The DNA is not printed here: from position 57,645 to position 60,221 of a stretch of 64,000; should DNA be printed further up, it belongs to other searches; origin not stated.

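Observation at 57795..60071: Compact 758-aa Mrr-nuclease / STAND NTPase / helical-sensor protein: a candidate new single-gene antiviral STAND system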

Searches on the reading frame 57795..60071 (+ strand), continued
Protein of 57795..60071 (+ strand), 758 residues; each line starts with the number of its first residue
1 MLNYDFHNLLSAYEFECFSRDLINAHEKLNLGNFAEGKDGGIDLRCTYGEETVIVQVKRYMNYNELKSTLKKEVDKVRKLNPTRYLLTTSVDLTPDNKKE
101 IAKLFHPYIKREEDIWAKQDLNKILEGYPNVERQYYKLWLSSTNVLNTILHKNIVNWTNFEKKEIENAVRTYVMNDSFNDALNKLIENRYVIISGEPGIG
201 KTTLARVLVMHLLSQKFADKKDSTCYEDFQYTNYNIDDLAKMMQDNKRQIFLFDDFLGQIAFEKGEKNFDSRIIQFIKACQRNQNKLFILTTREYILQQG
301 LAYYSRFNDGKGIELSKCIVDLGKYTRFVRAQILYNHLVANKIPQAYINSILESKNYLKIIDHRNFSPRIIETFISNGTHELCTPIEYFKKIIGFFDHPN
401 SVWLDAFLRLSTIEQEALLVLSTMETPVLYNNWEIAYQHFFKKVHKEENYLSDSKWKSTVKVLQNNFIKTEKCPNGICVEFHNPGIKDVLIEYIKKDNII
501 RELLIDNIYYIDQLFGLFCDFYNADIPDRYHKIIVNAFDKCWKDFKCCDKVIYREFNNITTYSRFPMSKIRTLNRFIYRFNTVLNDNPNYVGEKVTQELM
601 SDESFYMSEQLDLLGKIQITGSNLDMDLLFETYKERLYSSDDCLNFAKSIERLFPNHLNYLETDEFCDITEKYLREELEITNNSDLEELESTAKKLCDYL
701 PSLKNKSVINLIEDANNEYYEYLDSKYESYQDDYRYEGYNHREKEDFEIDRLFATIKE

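Call 30: predict_structure(alignment_id=A1)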
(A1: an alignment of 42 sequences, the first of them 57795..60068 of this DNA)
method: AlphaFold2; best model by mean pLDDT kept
length: 758 residues; sequences in the alignment: 42
mean_pLDDT: 81.6   pTM: 0.56
mean pLDDT of the five models: 81.6, 79.1, 78.0, 77.1, 75.9
residues with pLDDT >= 90: 175; 70-90: 468; 50-70: 99; < 50: 16
segments of 3 or more residues with pLDDT < 50: 38-40, 730-739
pLDDT, mean of each block of 10 residues (from residue 1): 78 84 86 55 59 83 87 84 88 91 89 90 86 80 63 68 75 77 89 81 85 69 72 84 84 81 69 89 90 81 77 78 75 85 86 87 79 81 88 79 81 92 88 91 77 83 81 78 78 88 92 86 78 91 82 55 74 90 85 90 90 86 86 92 92 91 92 91 82 92 90 87 66 42 76 80
secondary structure, 60 per line:
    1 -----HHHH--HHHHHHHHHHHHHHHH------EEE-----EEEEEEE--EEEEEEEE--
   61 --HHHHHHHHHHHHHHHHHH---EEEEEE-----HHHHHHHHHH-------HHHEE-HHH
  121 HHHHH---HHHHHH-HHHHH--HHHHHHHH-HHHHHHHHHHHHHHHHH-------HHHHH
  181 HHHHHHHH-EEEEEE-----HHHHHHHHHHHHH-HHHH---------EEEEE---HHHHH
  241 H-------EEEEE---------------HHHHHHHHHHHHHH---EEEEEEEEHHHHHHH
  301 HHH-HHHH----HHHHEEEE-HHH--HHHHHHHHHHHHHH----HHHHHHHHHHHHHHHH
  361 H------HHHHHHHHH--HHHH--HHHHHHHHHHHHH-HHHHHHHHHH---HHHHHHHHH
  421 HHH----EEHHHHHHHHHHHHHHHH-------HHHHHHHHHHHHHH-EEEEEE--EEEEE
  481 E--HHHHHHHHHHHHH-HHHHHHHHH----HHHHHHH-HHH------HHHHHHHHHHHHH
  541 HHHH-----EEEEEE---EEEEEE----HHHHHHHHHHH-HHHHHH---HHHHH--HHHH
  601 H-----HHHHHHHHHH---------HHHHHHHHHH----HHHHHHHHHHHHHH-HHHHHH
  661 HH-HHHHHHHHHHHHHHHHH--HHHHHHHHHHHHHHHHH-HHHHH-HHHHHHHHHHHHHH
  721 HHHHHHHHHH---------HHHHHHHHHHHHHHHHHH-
elements in order (helices of 4 or more, strands of 3 or more residues): H6-9 H12-27 E34-36 E42-48 E51-58 H63-80 E84-89 H95-104 H118-125 H129-134 H136-140 H143-150 H152-168 H176-188 E190-195 H201-213 H215-218 E228-232 H236-241 E249-253 H269-282 E286-293 H294-303 H305-308 H313-316 E317-320 H327-340 H345-361 H368-376 H379-382 H385-397 H399-408 H412-423 H430-445 H453-466 E468-473 E476-481 H484-496 H498-506 H511-517 H528-544 E550-555 E559-564 H569-579 H581-586 H590-594 H597-601 H607-616 H626-635 H640-653 H655-662 H664-680 H683-699 H701-705 H707-730 H740-757

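Call 35: fold_search(model_id=the predicted structure, library=pdb)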
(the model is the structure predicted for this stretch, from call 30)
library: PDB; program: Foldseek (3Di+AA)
matches with E <= 10: 863; with E <= 0.001: 35
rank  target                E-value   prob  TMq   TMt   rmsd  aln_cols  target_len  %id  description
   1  9nc9_G                2.8e-06  1.00  0.29  0.28  15.8       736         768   12  Helical assembly of AVAST5 filament (released 2026-02-18)
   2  9jap_A                3.0e-06  1.00  0.26  0.24  19.2       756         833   11  Helical structure of EfAvs5(SIR2-STAND) (released 2025-03-19)
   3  9nc9_L                3.8e-06  1.00  0.28  0.28  16.4       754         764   12  Helical assembly of AVAST5 filament (released 2026-02-18)
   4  9nc9_E                7.7e-06  1.00  0.24  0.23  19.4       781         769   12  Helical assembly of AVAST5 filament (released 2026-02-18)
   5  12dl_GA               1.9e-05  1.00  0.17  0.15  19.5       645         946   12  Native structure of the cytoplasmic lattice (CPL) asymmetric unit from mouse MII eggs (released 2026-04-08)
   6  7tji_I                2.2e-05  1.00  0.19  0.33  13.1       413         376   12  S. cerevisiae ORC bound to 84 bp ARS1 DNA and Cdc6 (state 2) with flexible Orc6 N-terminal domain (released 2022-10-05)
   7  9nc9_D                2.6e-05  1.00  0.28  0.27  16.4       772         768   11  Helical assembly of AVAST5 filament (released 2026-02-18)
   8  9nc9_R                4.4e-05  1.00  0.27  0.26  16.4       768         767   12  Helical assembly of AVAST5 filament (released 2026-02-18)
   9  7tjh_I                5.2e-05  1.00  0.17  0.31  14.4       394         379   12  S. cerevisiae ORC bound to 84 bp ARS1 DNA and Cdc6 (state 1) with flexible Orc6 N-terminal domain (released 2022-10-05)
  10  5juy_B                6.0e-05  1.00  0.22  0.15  22.0       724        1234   12  Active human apoptosome with procaspase-9 (released 2016-10-19)
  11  7xc2_A                7.5e-05  1.00  0.22  0.20  25.4       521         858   14  Cryo EM structure of oligomeric complex formed by wheat CNL Sr35 and the effector AvrSr35 of the wheat stem rust patho (released 2022-09-21)
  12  9gm5_A                9.0e-05  1.00  0.19  0.31  13.5       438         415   13  OCCM maturation intermediate stalled with an Arginine Finger mutation in Mcm5: Conformer 1 (released 2025-03-05)
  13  9nc9_P                1.0e-04  1.00  0.28  0.27  16.6       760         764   11  Helical assembly of AVAST5 filament (released 2026-02-18)
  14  9gi1_a                1.2e-04  1.00  0.20  0.28  23.5       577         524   11  Structure of the S.aureus MecA/ClpC/ClpP degradation system (released 2025-08-20)
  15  1w5t_C                1.3e-04  1.00  0.17  0.29  15.0       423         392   14  Structure of the Aeropyrum Pernix ORC2 protein (ADPNP-ADP complexes) (released 2004-10-05)
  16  5juy_A                1.3e-04  1.00  0.22  0.16  16.1       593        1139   12  Active human apoptosome with procaspase-9 (released 2016-10-19)
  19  9cc8_A                2.1e-04  1.00  0.26  0.24  28.3       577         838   10  Hexameric state of the NRC4 resistosome (released 2024-09-11)
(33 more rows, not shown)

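Call 36: search_solved_structures(query=A1, max_evalue=1, show_alignments=3)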
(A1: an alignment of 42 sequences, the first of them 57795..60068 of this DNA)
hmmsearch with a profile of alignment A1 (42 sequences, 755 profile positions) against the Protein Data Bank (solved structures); distinct sequences matched with E-value up to 1: 42.
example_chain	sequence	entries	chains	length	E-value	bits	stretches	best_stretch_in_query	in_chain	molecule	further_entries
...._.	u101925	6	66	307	0.00084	21.1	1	177-223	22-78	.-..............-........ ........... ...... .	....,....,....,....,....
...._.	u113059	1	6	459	0.0012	20.7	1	176-223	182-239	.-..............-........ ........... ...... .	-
7vsr_A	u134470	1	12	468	0.0012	20.6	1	176-223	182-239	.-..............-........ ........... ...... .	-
1sxj_B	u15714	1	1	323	0.0024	19.6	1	190-220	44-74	Activator 1 37 kDa subunit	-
8tw7_4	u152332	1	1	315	0.0025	19.6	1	190-220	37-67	Replication factor C subunit 4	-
8tw8_4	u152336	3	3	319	0.0026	19.5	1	190-220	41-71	Replication factor C subunit 4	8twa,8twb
7sgz_B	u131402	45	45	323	0.0027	19.4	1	190-220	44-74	Replication factor C subunit 4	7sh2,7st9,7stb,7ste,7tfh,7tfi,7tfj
4ypn_A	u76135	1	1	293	0.01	17.5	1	145-209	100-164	Lon protease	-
5vq9_D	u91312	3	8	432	0.012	17.3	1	164-230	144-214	Pachytene checkpoint protein 2 homolog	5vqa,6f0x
7l9p_A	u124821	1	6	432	0.012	17.3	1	164-230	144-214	Pachytene checkpoint protein 2 homolog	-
6lk0_A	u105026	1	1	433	0.012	17.3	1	164-230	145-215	Pachytene checkpoint protein 2 homolog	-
7yph_A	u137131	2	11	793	0.012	17.3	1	145-209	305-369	Lon protease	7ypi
5wc2_A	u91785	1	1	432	0.013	17.3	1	164-230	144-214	Pachytene checkpoint protein 2 homolog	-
8k3y_A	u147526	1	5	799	0.013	17.2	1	145-209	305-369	Lon protease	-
6lsy_A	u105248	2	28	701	0.022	16.5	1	623-736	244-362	ATP-dependent Clp protease, ATP-binding subunit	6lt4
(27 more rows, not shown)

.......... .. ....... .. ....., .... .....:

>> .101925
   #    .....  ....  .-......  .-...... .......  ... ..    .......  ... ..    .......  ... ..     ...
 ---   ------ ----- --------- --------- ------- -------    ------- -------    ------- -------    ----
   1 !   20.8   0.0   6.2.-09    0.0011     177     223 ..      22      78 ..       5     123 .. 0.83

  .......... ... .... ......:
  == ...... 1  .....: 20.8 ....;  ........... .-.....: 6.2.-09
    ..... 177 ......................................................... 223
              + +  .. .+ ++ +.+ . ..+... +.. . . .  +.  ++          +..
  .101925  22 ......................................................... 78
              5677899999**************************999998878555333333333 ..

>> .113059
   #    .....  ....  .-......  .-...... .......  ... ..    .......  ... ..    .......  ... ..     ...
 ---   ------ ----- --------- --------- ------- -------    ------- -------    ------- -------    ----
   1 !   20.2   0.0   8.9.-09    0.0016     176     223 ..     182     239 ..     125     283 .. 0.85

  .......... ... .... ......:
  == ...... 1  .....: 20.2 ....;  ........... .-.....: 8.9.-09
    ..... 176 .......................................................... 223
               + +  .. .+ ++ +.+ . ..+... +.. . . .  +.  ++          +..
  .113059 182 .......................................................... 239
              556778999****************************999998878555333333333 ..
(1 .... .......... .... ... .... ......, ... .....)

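Call 58: search_protein_families(library=padloc, alignment_id=A2, max_evalue=0.00001)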
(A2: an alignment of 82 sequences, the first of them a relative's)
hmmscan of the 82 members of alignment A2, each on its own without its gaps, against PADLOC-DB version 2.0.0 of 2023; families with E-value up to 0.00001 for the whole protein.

A. member 1, L017:7355-7723:+ (123 aa): 0 families

B. families by the number of members that match (of 82 scanned): 237 families (the first 25 are shown)
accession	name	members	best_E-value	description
PDLC02979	AriA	2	1.5e-45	-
PDLC00096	GajA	2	3.8e-28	AAA ATPase domain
PDLC00091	GajA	2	2.5e-26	AAA ATPase domain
PDLC00071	GajA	2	1.7e-21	AAA ATPase domain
PDLC04135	mad3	2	1.6e-19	mads_3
PDLC02981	AriAB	2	5.2e-14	-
PDLC02980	AriA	2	5.7e-14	-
PDLC00271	PtuA1|PtuA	2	2.3e-12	AAA ATPase domain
PDLC00278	PtuA1|PtuA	2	2.8e-10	AAA ATPase domain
PDLC00311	PtuA1|PtuA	2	1.7e-09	AAA ATPase domain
PDLC00267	PtuA1|PtuA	2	2.1e-09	AAA ATPase domain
PDLC00310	PtuA1|PtuA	2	2.8e-09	AAA ATPase domain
PDLC02913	ATPase_I-A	2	3e-09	-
PDLC00102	GajA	2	3.9e-09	AAA ATPase domain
PDLC00298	PtuA1|PtuA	2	5e-09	AAA ATPase domain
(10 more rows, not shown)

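Call 59: search_protein_families(library=pfam, alignment_id=A2, max_evalue=0.00001)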
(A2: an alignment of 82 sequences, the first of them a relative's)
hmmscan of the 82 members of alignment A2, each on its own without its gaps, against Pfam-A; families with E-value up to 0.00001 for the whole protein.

A. member 1, L017:7355-7723:+ (123 aa): 1 family
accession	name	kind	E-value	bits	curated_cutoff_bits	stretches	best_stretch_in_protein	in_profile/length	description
PF13366.12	PDDEXK_3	-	9.2e-42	142.6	22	1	4-120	1-116/117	PD-(D/E)XK nuclease superfamily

B. families by the number of members that match (of 82 scanned): 80 families (the first 25 are shown)
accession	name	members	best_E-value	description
PF13175.12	AAA_15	2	5.5e-43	AAA ATPase domain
PF00589.27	Phage_integrase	2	3.1e-40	Phage integrase family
PF13476.12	AAA_23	2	5.9e-15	AAA domain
PF13304.12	AAA_21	2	1.2e-14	AAA domain, putative AbiEii toxin, Type IV TA system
PF02463.25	SMC_N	2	1.2e-13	RecF/RecN/SMC N terminal domain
PF00271.37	Helicase_C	2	3.5e-11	Helicase conserved C-terminal domain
PF13356.12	Arm-DNA-bind_3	2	5.7e-11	Arm DNA-binding domain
PF00012.26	HSP70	1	1.7e-251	Hsp70 protein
PF11898.13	DUF3418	1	3.3e-221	Domain of unknown function (DUF3418)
PF00375.23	SDF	1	2.7e-115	Sodium:dicarboxylate symporter family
PF01112.23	Asparaginase_2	1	2e-113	Asparaginase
PF08411.15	Exonuc_X-T_C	1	1.2e-97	Exonuclease C-terminal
PF07733.18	DNA_pol3_alpha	1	9.2e-92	Bacterial DNA polymerase III alpha NTPase domain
PF12006.13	DUF3500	1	7.7e-81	Protein of unknown function (DUF3500)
PF00118.29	Cpn60_TCP1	1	1.4e-75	TCP-1/cpn60 chaperonin family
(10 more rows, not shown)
